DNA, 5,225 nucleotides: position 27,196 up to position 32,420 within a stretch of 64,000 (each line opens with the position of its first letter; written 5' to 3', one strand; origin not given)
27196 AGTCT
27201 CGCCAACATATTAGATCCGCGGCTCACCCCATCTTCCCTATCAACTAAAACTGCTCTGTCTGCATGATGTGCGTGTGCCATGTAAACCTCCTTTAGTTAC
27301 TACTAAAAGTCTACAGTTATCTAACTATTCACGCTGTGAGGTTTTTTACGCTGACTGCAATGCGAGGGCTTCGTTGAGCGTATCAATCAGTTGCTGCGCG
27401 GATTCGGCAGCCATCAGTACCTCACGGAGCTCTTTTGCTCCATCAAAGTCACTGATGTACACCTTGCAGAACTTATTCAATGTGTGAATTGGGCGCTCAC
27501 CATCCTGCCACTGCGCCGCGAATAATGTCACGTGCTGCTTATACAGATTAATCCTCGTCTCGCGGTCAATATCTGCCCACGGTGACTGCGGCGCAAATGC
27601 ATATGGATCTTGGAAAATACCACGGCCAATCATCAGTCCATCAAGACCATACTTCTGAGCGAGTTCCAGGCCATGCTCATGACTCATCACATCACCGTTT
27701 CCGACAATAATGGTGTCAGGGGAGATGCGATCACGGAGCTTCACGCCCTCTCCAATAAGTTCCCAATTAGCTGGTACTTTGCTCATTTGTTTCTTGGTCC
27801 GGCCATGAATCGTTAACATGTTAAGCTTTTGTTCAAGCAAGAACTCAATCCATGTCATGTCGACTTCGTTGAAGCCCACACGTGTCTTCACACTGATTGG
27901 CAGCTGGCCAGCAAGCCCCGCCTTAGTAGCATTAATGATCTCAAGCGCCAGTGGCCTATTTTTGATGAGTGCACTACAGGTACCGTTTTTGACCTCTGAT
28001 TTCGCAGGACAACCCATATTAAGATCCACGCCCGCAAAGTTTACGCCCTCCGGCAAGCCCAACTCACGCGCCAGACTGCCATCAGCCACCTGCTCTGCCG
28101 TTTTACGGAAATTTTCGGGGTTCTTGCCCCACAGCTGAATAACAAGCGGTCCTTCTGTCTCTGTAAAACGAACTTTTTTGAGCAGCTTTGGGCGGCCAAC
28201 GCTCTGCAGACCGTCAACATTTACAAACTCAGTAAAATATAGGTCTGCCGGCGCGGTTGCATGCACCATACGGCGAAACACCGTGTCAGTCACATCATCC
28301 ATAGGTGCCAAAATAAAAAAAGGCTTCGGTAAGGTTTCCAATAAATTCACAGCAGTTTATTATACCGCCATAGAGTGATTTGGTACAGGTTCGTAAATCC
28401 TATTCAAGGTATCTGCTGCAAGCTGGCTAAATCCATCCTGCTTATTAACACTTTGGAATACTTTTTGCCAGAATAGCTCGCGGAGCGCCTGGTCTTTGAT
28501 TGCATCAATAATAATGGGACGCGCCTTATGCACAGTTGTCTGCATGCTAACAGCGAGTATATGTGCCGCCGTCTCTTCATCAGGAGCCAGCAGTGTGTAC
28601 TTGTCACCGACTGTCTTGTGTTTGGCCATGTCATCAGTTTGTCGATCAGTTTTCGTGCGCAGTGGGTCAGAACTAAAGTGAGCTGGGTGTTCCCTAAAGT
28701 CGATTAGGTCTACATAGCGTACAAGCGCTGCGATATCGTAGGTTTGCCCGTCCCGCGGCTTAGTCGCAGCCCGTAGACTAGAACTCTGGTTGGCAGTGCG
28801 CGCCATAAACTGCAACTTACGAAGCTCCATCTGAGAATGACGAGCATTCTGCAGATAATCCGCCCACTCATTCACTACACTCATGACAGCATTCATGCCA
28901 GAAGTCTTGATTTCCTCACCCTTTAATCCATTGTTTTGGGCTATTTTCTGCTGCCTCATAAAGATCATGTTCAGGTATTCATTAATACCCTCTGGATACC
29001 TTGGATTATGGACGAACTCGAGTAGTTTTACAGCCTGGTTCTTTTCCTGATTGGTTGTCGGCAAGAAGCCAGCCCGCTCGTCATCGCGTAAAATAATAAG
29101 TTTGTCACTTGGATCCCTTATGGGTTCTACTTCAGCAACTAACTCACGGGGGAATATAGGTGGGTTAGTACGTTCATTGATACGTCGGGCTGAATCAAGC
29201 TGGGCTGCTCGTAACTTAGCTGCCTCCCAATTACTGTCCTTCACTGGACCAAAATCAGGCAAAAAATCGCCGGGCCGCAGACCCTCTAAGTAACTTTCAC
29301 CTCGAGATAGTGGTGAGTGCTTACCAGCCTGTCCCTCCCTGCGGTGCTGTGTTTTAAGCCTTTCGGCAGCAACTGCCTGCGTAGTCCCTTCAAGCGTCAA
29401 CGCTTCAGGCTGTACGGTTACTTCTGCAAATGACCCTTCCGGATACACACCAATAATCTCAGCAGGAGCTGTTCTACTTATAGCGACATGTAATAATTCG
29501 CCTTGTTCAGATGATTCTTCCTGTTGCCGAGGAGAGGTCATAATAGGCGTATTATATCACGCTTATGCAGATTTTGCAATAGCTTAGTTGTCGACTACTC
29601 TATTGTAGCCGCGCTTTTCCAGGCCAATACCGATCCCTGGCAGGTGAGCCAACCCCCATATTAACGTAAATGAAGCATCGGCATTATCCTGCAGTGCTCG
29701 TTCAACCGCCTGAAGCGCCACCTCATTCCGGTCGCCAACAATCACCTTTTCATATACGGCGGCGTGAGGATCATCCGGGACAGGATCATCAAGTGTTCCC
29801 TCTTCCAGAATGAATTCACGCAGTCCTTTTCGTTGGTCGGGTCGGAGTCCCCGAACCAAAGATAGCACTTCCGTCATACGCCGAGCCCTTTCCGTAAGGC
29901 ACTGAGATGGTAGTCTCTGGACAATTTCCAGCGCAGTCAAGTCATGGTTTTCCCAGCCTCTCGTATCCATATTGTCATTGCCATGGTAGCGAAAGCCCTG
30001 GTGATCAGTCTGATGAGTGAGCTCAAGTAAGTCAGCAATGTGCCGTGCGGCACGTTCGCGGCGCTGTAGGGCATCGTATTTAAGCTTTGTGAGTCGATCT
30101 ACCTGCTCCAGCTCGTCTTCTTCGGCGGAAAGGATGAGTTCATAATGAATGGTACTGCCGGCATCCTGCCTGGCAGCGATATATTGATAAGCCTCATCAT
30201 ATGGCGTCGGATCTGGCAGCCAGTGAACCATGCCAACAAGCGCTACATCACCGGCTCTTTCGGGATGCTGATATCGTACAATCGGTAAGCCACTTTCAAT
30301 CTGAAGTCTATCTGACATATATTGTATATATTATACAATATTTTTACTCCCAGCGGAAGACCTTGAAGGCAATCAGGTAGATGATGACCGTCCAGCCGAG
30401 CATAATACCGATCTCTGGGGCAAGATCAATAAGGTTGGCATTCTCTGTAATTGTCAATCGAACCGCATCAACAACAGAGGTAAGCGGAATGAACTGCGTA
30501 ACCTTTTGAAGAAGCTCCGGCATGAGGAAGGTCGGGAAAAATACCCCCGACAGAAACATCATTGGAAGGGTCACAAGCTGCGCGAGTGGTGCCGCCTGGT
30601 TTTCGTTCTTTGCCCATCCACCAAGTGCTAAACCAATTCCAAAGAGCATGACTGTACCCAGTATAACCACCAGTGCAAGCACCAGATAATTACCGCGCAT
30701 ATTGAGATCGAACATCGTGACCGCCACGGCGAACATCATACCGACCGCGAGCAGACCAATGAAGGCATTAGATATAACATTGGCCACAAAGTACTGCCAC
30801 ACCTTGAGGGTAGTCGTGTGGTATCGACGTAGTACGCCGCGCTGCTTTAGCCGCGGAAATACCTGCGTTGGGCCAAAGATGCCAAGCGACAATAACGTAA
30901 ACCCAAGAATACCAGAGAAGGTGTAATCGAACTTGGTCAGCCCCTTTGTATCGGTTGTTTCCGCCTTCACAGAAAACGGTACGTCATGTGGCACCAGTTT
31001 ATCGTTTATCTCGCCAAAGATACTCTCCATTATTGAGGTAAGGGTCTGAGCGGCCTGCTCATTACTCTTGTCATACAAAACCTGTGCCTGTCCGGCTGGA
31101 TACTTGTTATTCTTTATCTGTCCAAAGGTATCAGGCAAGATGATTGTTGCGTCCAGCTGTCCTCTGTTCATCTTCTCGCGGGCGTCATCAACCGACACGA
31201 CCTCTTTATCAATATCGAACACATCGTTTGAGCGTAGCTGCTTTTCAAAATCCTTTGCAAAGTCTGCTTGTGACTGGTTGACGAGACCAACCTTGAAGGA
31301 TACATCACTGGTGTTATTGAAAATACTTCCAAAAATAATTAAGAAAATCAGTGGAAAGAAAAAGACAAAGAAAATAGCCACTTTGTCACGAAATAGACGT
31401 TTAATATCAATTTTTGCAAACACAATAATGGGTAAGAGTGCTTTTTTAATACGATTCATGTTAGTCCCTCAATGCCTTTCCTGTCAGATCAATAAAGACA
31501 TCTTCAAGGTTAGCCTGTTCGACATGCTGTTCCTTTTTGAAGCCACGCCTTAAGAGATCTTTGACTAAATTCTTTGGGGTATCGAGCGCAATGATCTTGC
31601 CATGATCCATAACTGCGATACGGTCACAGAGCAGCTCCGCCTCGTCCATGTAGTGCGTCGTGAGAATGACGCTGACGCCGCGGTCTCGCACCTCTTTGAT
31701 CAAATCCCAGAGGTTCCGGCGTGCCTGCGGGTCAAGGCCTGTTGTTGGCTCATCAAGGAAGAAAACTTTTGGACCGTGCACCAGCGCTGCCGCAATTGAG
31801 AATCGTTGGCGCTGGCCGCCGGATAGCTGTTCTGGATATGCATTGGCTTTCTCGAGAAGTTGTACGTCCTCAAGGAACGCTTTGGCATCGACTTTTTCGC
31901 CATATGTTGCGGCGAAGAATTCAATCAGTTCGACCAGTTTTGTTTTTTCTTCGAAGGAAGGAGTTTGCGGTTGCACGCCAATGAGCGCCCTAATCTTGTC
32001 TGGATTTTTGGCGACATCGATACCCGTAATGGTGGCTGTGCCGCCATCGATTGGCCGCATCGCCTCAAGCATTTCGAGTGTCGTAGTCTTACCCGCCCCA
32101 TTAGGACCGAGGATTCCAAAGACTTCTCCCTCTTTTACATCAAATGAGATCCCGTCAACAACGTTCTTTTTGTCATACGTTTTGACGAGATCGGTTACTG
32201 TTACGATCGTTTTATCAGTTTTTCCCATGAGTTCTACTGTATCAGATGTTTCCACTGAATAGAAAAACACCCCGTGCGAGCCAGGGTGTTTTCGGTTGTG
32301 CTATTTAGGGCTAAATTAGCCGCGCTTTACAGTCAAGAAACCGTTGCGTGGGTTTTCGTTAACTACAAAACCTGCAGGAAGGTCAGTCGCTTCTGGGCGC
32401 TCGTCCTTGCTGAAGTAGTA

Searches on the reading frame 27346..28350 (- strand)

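Call 73: search_protein_families(library=pfam, proteins=[window:27346-28350:-], max_evalue=0.00001)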
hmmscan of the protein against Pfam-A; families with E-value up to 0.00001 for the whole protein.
window:27346-28350:- (334 aa): 1 family
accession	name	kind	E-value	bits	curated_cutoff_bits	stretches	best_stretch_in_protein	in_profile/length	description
PF01207.24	Dus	-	5.5e-46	157.5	20.4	1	13-328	1-305/311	Dihydrouridine synthase (Dus)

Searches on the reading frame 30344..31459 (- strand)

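Call 73: search_protein_families(library=pfam, proteins=[window:30344-31459:-], max_evalue=0.00001)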
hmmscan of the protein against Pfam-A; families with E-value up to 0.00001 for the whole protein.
window:30344-31459:- (371 aa): 3 families
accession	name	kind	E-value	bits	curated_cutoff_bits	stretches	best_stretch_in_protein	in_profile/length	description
PF12698.13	ABC2_membrane_3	-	2.5e-47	162.1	31.6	1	27-365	2-346/347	ABC-2 family transporter protein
PF01061.29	ABC2_membrane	-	1.3e-29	103.6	26.9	1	176-335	51-208/211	ABC-2 type transporter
PF12679.13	ABC2_membrane_2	-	6.9e-06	26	27.2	0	15-369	4-279/283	ABC-2 family transporter protein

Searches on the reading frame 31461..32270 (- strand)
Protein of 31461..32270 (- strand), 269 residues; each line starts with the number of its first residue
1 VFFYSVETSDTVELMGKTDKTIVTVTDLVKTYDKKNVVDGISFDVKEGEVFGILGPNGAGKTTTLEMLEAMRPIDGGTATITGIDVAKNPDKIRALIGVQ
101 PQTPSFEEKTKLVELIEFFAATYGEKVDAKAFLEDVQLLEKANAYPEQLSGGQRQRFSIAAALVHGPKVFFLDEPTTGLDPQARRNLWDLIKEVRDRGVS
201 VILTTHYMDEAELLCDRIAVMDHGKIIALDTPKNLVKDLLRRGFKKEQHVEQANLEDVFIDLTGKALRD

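Call 73: search_protein_families(library=pfam, proteins=[window:31461-32270:-], max_evalue=0.00001)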
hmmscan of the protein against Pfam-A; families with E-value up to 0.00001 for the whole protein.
window:31461-32270:- (269 aa): 4 families
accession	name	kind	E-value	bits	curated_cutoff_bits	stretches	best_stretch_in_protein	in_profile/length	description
PF00005.33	ABC_tran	-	1.2e-28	100.9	25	1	39-177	2-137/137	ABC transporter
PF13304.12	AAA_21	-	2.3e-16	61.2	27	1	141-206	230-298/304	AAA domain, putative AbiEii toxin, Type IV TA system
PF02463.25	SMC_N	-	2.8e-07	30.6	40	0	136-209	124-200/220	RecF/RecN/SMC N terminal domain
PF13175.12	AAA_15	-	8.4e-06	26.1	32.1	0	168-206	330-369/374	AAA ATPase domain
